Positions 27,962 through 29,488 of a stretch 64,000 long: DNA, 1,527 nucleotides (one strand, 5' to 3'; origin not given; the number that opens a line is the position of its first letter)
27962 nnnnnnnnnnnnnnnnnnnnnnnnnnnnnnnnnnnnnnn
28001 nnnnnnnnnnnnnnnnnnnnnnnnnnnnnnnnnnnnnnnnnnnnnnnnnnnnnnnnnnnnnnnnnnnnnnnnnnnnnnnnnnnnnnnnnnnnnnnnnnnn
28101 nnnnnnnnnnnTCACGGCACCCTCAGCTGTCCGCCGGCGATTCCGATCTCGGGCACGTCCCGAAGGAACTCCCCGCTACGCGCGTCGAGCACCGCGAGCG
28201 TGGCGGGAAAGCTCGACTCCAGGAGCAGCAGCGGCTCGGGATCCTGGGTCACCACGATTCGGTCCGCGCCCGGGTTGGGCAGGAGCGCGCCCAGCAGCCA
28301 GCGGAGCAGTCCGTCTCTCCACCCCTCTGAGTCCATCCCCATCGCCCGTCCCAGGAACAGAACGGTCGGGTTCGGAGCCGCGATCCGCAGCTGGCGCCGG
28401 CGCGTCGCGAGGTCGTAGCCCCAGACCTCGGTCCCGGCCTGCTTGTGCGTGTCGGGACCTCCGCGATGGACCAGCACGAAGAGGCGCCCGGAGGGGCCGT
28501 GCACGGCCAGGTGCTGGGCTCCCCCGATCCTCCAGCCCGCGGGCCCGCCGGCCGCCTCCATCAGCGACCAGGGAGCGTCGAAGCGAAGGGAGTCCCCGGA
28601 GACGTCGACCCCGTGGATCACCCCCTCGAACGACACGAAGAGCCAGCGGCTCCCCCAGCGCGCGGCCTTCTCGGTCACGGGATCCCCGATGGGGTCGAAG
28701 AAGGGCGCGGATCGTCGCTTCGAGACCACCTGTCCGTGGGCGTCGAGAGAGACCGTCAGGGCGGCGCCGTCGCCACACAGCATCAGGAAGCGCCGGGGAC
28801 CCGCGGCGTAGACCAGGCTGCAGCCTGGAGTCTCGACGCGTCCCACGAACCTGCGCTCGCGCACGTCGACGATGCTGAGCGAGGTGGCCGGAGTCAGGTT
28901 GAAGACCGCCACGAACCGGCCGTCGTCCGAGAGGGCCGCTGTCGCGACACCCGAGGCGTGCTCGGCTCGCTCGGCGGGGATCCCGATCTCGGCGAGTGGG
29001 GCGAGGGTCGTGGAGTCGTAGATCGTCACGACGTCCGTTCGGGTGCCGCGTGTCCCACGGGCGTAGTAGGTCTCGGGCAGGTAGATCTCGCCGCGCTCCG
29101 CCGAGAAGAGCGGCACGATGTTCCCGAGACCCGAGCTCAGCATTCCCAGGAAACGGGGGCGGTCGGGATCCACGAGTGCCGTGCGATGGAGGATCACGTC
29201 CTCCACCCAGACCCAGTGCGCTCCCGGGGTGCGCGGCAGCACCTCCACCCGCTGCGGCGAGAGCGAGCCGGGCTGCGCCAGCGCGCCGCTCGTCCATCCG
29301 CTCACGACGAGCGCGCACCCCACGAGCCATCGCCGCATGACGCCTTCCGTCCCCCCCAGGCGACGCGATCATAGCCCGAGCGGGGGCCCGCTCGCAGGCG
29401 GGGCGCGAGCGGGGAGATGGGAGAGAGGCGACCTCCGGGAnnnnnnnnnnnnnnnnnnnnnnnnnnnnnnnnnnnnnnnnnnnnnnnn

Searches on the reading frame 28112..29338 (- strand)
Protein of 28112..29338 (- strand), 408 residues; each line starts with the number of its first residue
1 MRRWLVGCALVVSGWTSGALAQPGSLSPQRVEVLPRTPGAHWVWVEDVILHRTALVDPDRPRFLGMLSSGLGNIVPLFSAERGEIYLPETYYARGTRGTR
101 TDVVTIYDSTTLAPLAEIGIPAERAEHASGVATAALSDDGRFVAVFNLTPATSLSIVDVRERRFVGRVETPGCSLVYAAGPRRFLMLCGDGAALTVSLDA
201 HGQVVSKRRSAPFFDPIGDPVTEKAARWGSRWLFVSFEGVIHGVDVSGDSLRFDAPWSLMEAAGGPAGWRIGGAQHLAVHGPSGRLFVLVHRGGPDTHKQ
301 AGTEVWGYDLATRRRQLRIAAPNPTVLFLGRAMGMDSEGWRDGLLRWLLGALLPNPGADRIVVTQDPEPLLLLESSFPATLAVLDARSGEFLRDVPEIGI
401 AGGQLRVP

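Call 5: search_protein_families(library=pfam, proteins=[window:28112-29338:-], max_evalue=0.01)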
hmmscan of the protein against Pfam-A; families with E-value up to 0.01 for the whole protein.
window:28112-29338:- (408 aa): 1 family
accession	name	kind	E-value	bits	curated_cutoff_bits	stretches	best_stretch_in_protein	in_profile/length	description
PF06433.17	Me-amine-dh_H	-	3.3e-33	115.5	21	1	54-319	20-286/343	Methylamine dehydrogenase heavy chain (MADH)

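Call 7: search_protein_families(library=ncbifam, proteins=[window:28112-29338:-], max_evalue=0.001)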
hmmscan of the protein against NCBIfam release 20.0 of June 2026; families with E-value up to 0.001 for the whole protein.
window:28112-29338:- (408 aa): 1 family
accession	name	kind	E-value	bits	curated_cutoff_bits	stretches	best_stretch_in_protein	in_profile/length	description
TIGR02658.1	TTQ_MADH_Hv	equivalog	1.2e-32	113.2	454.45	1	52-319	35-301/358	methylamine dehydrogenase (amicyanin) large subunit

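Call 21: find_homologous_proteins(query=window:28112-29338:-, max_evalue=1e-10)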
Query window:28112-29338:- (408 aa): 1769 proteins with E <= 1e-10 among 8000 candidates; the best 120 are listed.
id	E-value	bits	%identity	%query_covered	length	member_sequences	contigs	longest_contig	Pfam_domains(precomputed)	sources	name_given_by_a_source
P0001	1.5e-272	922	100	100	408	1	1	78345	PF06433.18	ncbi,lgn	ncbi:MAG: amine dehydrogenase large subunit [Myxococcota bacterium]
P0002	1.4e-151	523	64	96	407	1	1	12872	PF06433.18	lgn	-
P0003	1.4e-149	517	62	93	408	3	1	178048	PF06433.18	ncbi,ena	-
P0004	1.2e-148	514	61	93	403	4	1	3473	PF06433.18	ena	-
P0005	9.2e-148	511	60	93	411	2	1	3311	PF06433.18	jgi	jgi:methylamine dehydrogenase heavy chain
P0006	1.6e-147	510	63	92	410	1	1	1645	PF06433.18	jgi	jgi:methylamine dehydrogenase heavy chain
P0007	2.2e-147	509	61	93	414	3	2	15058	PF06433.18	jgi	jgi:methylamine dehydrogenase heavy chain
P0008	3.7e-146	505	60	93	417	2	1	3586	PF06433.18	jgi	jgi:methylamine dehydrogenase heavy chain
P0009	6.4e-146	505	60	96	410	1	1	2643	PF06433.18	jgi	jgi:methylamine dehydrogenase heavy chain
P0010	6.5e-146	505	63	93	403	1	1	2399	PF06433.18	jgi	jgi:methylamine dehydrogenase heavy chain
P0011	4.4e-145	502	63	93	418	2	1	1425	PF06433.18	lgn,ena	-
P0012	1.5e-144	500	58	93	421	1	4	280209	PF06433.18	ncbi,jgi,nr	ncbi:MAG TPA: amine dehydrogenase large subunit [Myxococcota bacterium]|nr:amine dehydrogenase large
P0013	2.3e-144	499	55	100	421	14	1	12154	PF06433.18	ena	-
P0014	2.4e-144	499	58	93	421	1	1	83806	PF06433.18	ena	-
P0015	2.8e-144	499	59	93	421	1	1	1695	PF06433.18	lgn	-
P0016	5.5e-144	498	57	100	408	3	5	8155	PF06433.18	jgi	-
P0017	9.9e-144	497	58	97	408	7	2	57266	PF06433.18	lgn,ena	-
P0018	1.1e-143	497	61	93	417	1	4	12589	PF06433.18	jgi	jgi:methylamine dehydrogenase heavy chain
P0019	1.1e-143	497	61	93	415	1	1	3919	PF06433.18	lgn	-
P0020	2.3e-143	496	61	91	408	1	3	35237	PF06433.18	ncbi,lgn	-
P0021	2.7e-143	496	60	93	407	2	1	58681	PF06433.18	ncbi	-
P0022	3.2e-143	496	59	96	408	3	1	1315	PF06433.18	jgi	jgi:methylamine dehydrogenase heavy chain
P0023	4.8e-143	495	60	93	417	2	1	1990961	PF06433.18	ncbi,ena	-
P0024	5.3e-143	495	58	93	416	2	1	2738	PF06433.18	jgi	jgi:methylamine dehydrogenase heavy chain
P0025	7.4e-143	494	58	93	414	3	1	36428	PF06433.18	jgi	jgi:methylamine dehydrogenase heavy chain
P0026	1.3e-142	494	59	94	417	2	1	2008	PF06433.18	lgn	-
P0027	1.3e-142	494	61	93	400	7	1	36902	PF06433.18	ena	-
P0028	3.4e-142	492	62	93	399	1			PF06433.18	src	-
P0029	3.5e-142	492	57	100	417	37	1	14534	PF06433.18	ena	-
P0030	3.9e-142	492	60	93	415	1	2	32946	PF06433.18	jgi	jgi:methylamine dehydrogenase heavy chain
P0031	7.0e-142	491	60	92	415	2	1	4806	PF06433.18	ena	-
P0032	8.2e-142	491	58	93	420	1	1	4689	PF06433.18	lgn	-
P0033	8.6e-142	491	57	93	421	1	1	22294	PF06433.18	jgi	jgi:methylamine dehydrogenase heavy chain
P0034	2.2e-141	490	58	99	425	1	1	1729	PF06433.18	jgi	jgi:methylamine dehydrogenase heavy chain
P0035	2.9e-141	489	59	93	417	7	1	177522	PF06433.18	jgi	jgi:methylamine dehydrogenase heavy chain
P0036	4.4e-141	489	57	96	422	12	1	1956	PF06433.18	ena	-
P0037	6.4e-141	488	59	93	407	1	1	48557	PF06433.18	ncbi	-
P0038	6.8e-141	488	59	96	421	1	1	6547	PF06433.18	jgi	jgi:methylamine dehydrogenase heavy chain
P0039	9.8e-141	487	58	96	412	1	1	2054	PF06433.18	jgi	jgi:methylamine dehydrogenase heavy chain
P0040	1.3e-140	487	57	100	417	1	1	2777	PF06433.18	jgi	-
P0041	1.4e-140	487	62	91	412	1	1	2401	PF06433.18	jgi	jgi:methylamine dehydrogenase heavy chain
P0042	1.4e-140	487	61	93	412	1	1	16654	PF06433.18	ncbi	-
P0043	1.6e-140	487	59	96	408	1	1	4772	PF06433.18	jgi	jgi:methylamine dehydrogenase heavy chain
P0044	2.1e-140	486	60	93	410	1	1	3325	PF06433.18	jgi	-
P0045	2.1e-140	486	58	93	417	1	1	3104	PF06433.18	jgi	jgi:methylamine dehydrogenase heavy chain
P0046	2.1e-140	486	58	98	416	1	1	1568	PF06433.18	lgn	-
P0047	2.2e-140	486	58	99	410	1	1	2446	PF06433.18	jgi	-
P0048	2.8e-140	486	60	93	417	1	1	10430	PF06433.18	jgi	jgi:methylamine dehydrogenase heavy chain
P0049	2.8e-140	486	59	93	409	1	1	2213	PF06433.18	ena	-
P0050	3.0e-140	486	58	98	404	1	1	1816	PF06433.18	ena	-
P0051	3.7e-140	486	59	93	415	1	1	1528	PF06433.18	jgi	-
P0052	3.7e-140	486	59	93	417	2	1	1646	PF06433.18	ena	-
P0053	5.0e-140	485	60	93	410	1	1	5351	PF06433.18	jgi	jgi:methylamine dehydrogenase heavy chain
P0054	5.2e-140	485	57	96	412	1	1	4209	PF06433.18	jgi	jgi:methylamine dehydrogenase heavy chain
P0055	7.3e-140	485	59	95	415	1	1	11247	PF06433.18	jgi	jgi:methylamine dehydrogenase heavy chain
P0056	7.3e-140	485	56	100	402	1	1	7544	PF06433.18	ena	-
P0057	8.7e-140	484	58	93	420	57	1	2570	PF06433.18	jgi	-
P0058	1.2e-139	484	59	93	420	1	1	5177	PF06433.18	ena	-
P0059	1.2e-139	484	58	93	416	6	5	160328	PF06433.18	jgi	jgi:methylamine dehydrogenase heavy chain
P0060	1.3e-139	484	59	93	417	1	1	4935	PF06433.18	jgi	jgi:methylamine dehydrogenase heavy chain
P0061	1.5e-139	484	54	100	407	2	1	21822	PF06433.18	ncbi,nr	ncbi:MAG TPA: amine dehydrogenase [Deltaproteobacteria bacterium]|nr:amine dehydrogenase [Deltaprote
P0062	1.6e-139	483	59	93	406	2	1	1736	PF06433.18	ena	-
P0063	2.0e-139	483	57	100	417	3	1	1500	PF06433.18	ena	-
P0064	2.2e-139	483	59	94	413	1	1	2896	PF06433.18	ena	-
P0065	2.2e-139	483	59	96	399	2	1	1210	PF06433.18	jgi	jgi:methylamine dehydrogenase heavy chain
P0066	2.3e-139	483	59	93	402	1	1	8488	PF06433.18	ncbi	-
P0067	2.5e-139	483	56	100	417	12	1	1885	PF06433.18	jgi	jgi:methylamine dehydrogenase heavy chain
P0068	2.9e-139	483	58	98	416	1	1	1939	PF06433.18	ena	-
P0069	3.0e-139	483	60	93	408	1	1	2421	PF06433.18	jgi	jgi:methylamine dehydrogenase heavy chain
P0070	3.1e-139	483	57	99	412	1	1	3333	PF06433.18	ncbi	-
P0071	3.2e-139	482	60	93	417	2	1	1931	PF06433.18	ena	-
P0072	4.4e-139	482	60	93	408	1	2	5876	PF06433.18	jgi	jgi:methylamine dehydrogenase heavy chain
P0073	5.0e-139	482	59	91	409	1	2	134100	PF06433.18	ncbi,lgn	-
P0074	5.0e-139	482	55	100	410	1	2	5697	PF06433.18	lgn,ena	-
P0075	5.0e-139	482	58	98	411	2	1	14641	PF06433.18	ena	-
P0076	6.1e-139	482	60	93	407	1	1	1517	PF06433.18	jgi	jgi:methylamine dehydrogenase heavy chain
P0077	6.6e-139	481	58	92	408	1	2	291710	PF06433.18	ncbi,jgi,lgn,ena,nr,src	ncbi:MAG TPA: amine dehydrogenase large subunit [Candidatus Binatia bacterium]|nr:amine dehydrogenas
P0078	6.7e-139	481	61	91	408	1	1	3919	PF06433.18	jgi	jgi:methylamine dehydrogenase heavy chain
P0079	7.9e-139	481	58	98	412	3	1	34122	PF06433.18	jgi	jgi:methylamine dehydrogenase heavy chain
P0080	8.9e-139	481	58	93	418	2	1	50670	PF06433.18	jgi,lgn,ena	-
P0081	1.3e-138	481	58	93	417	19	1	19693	PF06433.18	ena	-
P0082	1.8e-138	480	59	93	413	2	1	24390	PF06433.18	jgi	jgi:methylamine dehydrogenase heavy chain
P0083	1.8e-138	480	57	100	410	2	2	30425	PF06433.18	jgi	jgi:methylamine dehydrogenase heavy chain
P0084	2.2e-138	480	57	98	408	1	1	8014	PF06433.18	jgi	jgi:methylamine dehydrogenase heavy chain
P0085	2.6e-138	479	56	98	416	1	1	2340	PF06433.18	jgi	-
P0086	3.1e-138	479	56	99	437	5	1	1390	PF06433.18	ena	-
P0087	3.9e-138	479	58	95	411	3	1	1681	PF06433.18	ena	-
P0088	4.0e-138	479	60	93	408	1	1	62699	PF06433.18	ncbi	-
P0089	4.4e-138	479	56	98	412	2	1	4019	PF06433.18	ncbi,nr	ncbi:MAG TPA: amine dehydrogenase large subunit [Candidatus Binatus sp.]|nr:amine dehydrogenase larg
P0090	4.4e-138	479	58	93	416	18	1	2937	PF06433.18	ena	-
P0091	4.8e-138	479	56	99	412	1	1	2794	PF06433.18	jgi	jgi:methylamine dehydrogenase heavy chain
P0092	5.1e-138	479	59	92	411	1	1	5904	PF06433.18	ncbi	-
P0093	5.9e-138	478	59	93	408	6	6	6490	PF06433.18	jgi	jgi:methylamine dehydrogenase heavy chain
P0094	7.5e-138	478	59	93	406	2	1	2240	PF06433.18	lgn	-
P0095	1.0e-137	478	60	93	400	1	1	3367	PF06433.18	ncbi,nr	ncbi:MAG: amine dehydrogenase large subunit, partial [Proteobacteria bacterium]|nr:amine dehydrogena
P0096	1.4e-137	477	60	92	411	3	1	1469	PF06433.18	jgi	jgi:methylamine dehydrogenase heavy chain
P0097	1.9e-137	477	58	99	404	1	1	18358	PF06433.18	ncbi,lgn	-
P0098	2.0e-137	477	57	93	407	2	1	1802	PF06433.18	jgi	-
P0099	2.5e-137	476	59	94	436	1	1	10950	PF06433.18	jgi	jgi:methylamine dehydrogenase heavy chain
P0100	2.6e-137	476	59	93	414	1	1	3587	PF06433.18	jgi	jgi:methylamine dehydrogenase heavy chain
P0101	2.7e-137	476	56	99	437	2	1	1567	PF06433.18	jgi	-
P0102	2.8e-137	476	59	93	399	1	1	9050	PF06433.18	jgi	jgi:methylamine dehydrogenase heavy chain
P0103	3.0e-137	476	56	95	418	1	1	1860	PF06433.18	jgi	jgi:methylamine dehydrogenase heavy chain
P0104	3.5e-137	476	57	98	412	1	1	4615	PF06433.18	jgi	jgi:methylamine dehydrogenase heavy chain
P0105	4.2e-137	475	56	98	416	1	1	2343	PF06433.18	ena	-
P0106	5.1e-137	475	60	93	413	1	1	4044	PF06433.18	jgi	-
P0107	5.3e-137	475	56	95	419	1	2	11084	PF06433.18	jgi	jgi:methylamine dehydrogenase heavy chain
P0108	5.4e-137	475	59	93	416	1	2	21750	PF06433.18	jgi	jgi:methylamine dehydrogenase heavy chain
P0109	6.3e-137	475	57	93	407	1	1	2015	PF06433.18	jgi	jgi:methylamine dehydrogenase heavy chain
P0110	6.6e-137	475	60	92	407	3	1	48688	PF06433.18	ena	-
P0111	8.7e-137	474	60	93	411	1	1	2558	PF06433.18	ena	-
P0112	8.7e-137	474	57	93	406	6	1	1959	PF06433.18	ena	-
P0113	8.8e-137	474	56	99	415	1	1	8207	PF06433.18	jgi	jgi:methylamine dehydrogenase heavy chain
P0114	1.4e-136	474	61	92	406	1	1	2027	PF06433.18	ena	-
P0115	1.5e-136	474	58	92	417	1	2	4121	PF06433.18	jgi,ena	-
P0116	1.5e-136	474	57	96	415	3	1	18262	PF06433.18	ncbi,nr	ncbi:MAG TPA: amine dehydrogenase large subunit [Candidatus Binatia bacterium]|nr:amine dehydrogenas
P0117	1.6e-136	474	56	99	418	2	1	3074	PF06433.18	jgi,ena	jgi:methylamine dehydrogenase heavy chain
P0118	1.6e-136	474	59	93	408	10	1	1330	PF06433.18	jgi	jgi:methylamine dehydrogenase heavy chain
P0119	2.5e-136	473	56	100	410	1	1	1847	PF06433.18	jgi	-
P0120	2.5e-136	473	57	98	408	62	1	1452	PF06433.18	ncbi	-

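Call 22: find_encoding_contigs(protein=P0001, flank=10000, max_places=2)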
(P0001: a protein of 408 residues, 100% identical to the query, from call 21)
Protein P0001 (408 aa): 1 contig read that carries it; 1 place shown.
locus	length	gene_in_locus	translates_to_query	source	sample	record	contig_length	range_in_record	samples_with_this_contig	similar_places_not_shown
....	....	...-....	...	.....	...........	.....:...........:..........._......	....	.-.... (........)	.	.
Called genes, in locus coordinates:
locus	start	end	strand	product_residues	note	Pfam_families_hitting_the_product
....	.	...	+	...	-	?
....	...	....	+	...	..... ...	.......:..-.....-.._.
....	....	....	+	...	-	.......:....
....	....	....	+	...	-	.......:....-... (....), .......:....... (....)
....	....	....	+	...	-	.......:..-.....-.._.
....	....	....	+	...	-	-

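Call 23: find_encoding_contigs(protein=P0002, flank=10000, max_places=2)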
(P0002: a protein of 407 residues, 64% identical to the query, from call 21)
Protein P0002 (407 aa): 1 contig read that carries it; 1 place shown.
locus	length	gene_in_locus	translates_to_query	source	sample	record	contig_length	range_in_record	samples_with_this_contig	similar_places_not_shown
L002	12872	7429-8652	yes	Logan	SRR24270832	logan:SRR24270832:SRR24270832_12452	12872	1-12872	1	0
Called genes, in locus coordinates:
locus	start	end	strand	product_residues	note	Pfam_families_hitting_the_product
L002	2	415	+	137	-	?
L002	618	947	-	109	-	PF00300:His_Phos_1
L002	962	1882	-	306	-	PF00296:Bac_luciferase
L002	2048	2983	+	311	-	-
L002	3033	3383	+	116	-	-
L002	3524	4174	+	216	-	-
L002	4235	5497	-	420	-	PF01168:Ala_racemase_N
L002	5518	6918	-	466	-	PF01565:FAD_binding_4, PF04030:ALO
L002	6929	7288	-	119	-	PF13442:Cytochrome_CBB3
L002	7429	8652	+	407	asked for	PF06433:Me-amine-dh_H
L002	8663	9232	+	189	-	PF07291:MauE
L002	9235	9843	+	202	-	-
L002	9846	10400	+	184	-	PF02975:Me-amine-dh_L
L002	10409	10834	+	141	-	-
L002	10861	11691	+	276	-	PF02219:MTHFR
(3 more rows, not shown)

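Call 24: find_encoding_contigs(protein=P0003, flank=10000, max_places=2)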
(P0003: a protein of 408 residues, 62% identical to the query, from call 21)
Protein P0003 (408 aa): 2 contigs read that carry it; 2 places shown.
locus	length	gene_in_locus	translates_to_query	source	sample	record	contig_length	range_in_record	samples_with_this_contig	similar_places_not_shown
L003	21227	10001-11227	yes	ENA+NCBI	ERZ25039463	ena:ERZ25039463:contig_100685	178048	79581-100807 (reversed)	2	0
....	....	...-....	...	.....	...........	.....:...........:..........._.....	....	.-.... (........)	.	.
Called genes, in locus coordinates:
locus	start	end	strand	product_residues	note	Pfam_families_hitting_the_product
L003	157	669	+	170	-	-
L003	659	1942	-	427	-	PF01743:PolyA_pol, PF12627:PolyA_pol_RNAbd (weak)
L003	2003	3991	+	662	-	PF10672:Methyltrans_SAM, PF02475:TRM5-TYW2_MTfase (weak), PF03602:Cons_hypoth95 (weak)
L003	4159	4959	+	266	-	PF07589:PEP_exosort_dom (weak)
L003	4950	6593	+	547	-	PF07719:TPR_2 (faint), PF13174:TPR_6 (faint), PF14559:TPR_19 (weak)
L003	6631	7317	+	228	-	-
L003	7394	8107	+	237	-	PF01738:DLH, PF00326:Peptidase_S9 (faint)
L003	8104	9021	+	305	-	PF01553:Acyltransferase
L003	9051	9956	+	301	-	PF01545:Cation_efflux, PF16916:ZT_dimer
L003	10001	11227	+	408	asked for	PF06433:Me-amine-dh_H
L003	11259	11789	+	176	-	PF07291:MauE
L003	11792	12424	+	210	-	PF00578:AhpC-TSA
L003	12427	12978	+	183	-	PF02975:Me-amine-dh_L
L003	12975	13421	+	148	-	-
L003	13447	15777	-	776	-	-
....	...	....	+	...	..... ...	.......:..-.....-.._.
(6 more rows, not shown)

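Call 35: find_related_loci(query=A2, collection=genome_contigs, flank=10000)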
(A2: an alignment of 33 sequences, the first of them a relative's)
Query A2 (408 aa) in genome_contigs; peptide patterns used: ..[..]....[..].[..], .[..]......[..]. (x = any residue, [..] = any of these).
243 stretches matched a pattern; 225 encode a relative of the query (tblastn E <= 1e-3); the best 80 are kept; 80 distinct loci.
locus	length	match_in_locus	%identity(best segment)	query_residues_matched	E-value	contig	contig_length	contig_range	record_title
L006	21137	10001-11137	62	30-408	7e-149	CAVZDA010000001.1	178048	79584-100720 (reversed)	MAG: uncultured delta proteobacterium isolate MFD00822.bin.2.186 genome assembly, contig: contig_100685, whole genome sh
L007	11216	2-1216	56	4-408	2e-146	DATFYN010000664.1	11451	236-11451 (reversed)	MAG TPA_asm: Myxococcota bacterium isolate SMAG_U9544 k141_184111, whole genome shotgun sequence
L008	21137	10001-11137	58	30-408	2e-145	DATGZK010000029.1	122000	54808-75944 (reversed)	MAG TPA_asm: Myxococcota bacterium isolate SMAG_U10661 k141_948387, whole genome shotgun sequence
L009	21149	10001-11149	60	30-408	5e-144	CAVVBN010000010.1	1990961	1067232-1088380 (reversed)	MAG: uncultured delta proteobacterium isolate MFD02809.bin.2.268 genome assembly, contig: contig_55774, whole genome sho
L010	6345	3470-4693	55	1-408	1e-142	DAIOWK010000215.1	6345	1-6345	MAG TPA_asm: Myxococcota bacterium isolate CTOTU28693 NODE_8905_length_6345_cov_5.584897, whole genome shotgun sequence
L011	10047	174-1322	58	30-408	5e-141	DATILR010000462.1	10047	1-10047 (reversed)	MAG TPA_asm: Candidatus Binatus sp. isolate SMAG_U15749 k141_2484756, whole genome shotgun sequence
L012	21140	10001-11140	59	30-405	1e-140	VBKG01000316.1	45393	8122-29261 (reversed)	MAG: Deltaproteobacteria bacterium isolate DP_3 14_1009_13_30cm_scaffold_1819, whole genome shotgun sequence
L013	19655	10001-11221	54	1-408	2e-140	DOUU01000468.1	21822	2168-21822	MAG TPA_asm: Deltaproteobacteria bacterium isolate UBA9160 contig_58835, whole genome shotgun sequence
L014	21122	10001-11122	60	31-408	8e-140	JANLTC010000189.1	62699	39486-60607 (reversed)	MAG: Deltaproteobacteria bacterium isolate OTE_25_metabat_248 OTE_25_k141_702743, whole genome shotgun sequence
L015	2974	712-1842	60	31-408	4e-146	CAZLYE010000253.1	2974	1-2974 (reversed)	MAG TPA_asm: uncultured Candidatus Binatia bacterium isolate binchicken_co279_102 genome assembly, contig: k141_215988,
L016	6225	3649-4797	58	30-408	2e-138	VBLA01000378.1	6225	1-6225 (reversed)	MAG: Deltaproteobacteria bacterium isolate DP_23 14_1009_13_30cm_scaffold_55764, whole genome shotgun sequence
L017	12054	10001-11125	58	30-408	1e-137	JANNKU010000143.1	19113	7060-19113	MAG: Deltaproteobacteria bacterium isolate SOY_38_metabat_69 SOY_38_k141_759605, whole genome shotgun sequence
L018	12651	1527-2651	59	30-408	6e-138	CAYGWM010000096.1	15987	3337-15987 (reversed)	MAG TPA_asm: uncultured Spirochaetales bacterium isolate ERP119294_co1_322 genome assembly, contig: NODE_4727_length_159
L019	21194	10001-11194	58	9-408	1e-137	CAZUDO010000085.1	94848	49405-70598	MAG TPA_asm: uncultured Candidatus Binatia bacterium isolate binchicken_co165_346 genome assembly, contig: k141_2245225,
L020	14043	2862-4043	57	19-408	1e-137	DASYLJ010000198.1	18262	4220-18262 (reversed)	MAG TPA_asm: Candidatus Binatia bacterium isolate SMAG_U4345 k141_708122, whole genome shotgun sequence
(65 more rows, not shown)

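Call 47: search_protein_families(library=pfam, alignment_id=A3, max_evalue=0.00001)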
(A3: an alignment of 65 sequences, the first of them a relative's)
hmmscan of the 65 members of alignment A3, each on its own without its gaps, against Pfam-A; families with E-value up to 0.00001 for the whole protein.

A. member 1, L006:8691-9866:+ (392 aa): 2 families
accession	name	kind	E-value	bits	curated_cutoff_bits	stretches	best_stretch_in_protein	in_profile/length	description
PF01545.26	Cation_efflux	-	2.6e-42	145.3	26.6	1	114-304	2-198/198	Cation efflux family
PF16916.11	ZT_dimer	-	3.8e-15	56.1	26.7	1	310-382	3-77/78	Dimerisation domain of Zinc Transporter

B. families by the number of members that match (of 65 scanned): 103 families (the first 25 are shown)
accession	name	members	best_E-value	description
PF00270.35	DEAD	3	5.7e-50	DEAD/DEAH box helicase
PF01545.26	Cation_efflux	3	2.1e-43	Cation efflux family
PF00271.37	Helicase_C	3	8e-30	Helicase conserved C-terminal domain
PF01553.26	Acyltransferase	3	5.5e-16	Acyltransferase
PF16916.11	ZT_dimer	3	3.8e-15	Dimerisation domain of Zinc Transporter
PF13231.12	PMT_2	3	1.9e-10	Dolichyl-phosphate-mannose-protein mannosyltransferase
PF04851.21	ResIII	3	2.1e-06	Type III restriction enzyme, res subunit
PF02515.22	CoA_transf_3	2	2.6e-126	CoA-transferase family III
PF12146.15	Hydrolase_4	2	8.9e-14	Serine aminopeptidase, S33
PF13519.12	VWA_2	2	1.6e-07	von Willebrand factor type A domain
PF01039.27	Carboxyl_trans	1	2.7e-119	Carboxyl transferase domain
PF04228.19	Zn_peptidase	1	3.8e-84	Putative neutral zinc metallopeptidase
PF03060.21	NMO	1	2e-61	Nitronate monooxygenase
PF14402.11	7TM_transglut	1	3.1e-60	7 transmembrane helices usually fused to an inactive transglutaminase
PF01915.27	Glyco_hydro_3_C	1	6.3e-55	Glycosyl hydrolase family 3 C-terminal domain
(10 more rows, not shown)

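Call 61: search_solved_structures(query=window:28112-29338:-, max_evalue=0.001, show_alignments=0)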
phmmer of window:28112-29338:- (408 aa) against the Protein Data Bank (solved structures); distinct sequences matched with E-value up to 0.001: 14.
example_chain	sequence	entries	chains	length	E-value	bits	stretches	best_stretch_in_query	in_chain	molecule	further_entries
2hxc_A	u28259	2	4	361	2.9e-45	158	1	52-322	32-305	Aromatic amine dehydrogenase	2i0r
2i0s_A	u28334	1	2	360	5.5e-45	157.1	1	52-322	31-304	Aromatic amine dehydrogenase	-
2q7q_A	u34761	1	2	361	5.6e-45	157.1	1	52-322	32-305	Aralkylamine dehydrogenase heavy chain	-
2agl_A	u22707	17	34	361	5.6e-45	157.1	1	52-322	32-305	Aromatic amine dehydrogenase | Aromatic amine dehydrogenase; chain A, B | AROMATIC AMINE DEHYDROGENASE ALPHA SUBUNIT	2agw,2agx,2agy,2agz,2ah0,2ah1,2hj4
2hkm_A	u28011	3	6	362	5.6e-45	157.1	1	52-322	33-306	Aromatic amine dehydrogenase | Aromatic amine dehydrogenase, large subunit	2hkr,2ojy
2h3x_A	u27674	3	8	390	6.2e-45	156.9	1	52-322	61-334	Aromatic Amine Dehydrogenase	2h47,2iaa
4y5r_D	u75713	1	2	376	6.2e-30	107.5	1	37-315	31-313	Methylamine dehydrogenase heavy chain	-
3pxw_D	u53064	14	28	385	6.8e-30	107.4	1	37-315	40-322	Methylamine dehydrogenase heavy chain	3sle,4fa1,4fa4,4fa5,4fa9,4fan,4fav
2bbk_H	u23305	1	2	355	6.9e-30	107.4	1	38-315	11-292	METHYLAMINE DEHYDROGENASE (HEAVY SUBUNIT)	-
2gc4_A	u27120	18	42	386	6.9e-30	107.4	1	37-315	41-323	Methylamine dehydrogenase heavy chain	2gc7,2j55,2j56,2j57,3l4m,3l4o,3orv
1mg2_A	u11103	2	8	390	7.3e-30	107.3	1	37-315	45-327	Methylamine dehydrogenase, heavy chain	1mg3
2mta_H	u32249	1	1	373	1.2e-29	106.6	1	37-314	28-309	METHYLAMINE DEHYDROGENASE (HEAVY SUBUNIT)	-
3c75_H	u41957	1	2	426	1.3e-27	99.9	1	36-305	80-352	Methylamine dehydrogenase heavy chain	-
1mae_H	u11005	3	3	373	8.2e-08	34.6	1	60-291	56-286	METHYLAMINE DEHYDROGENASE (HEAVY SUBUNIT)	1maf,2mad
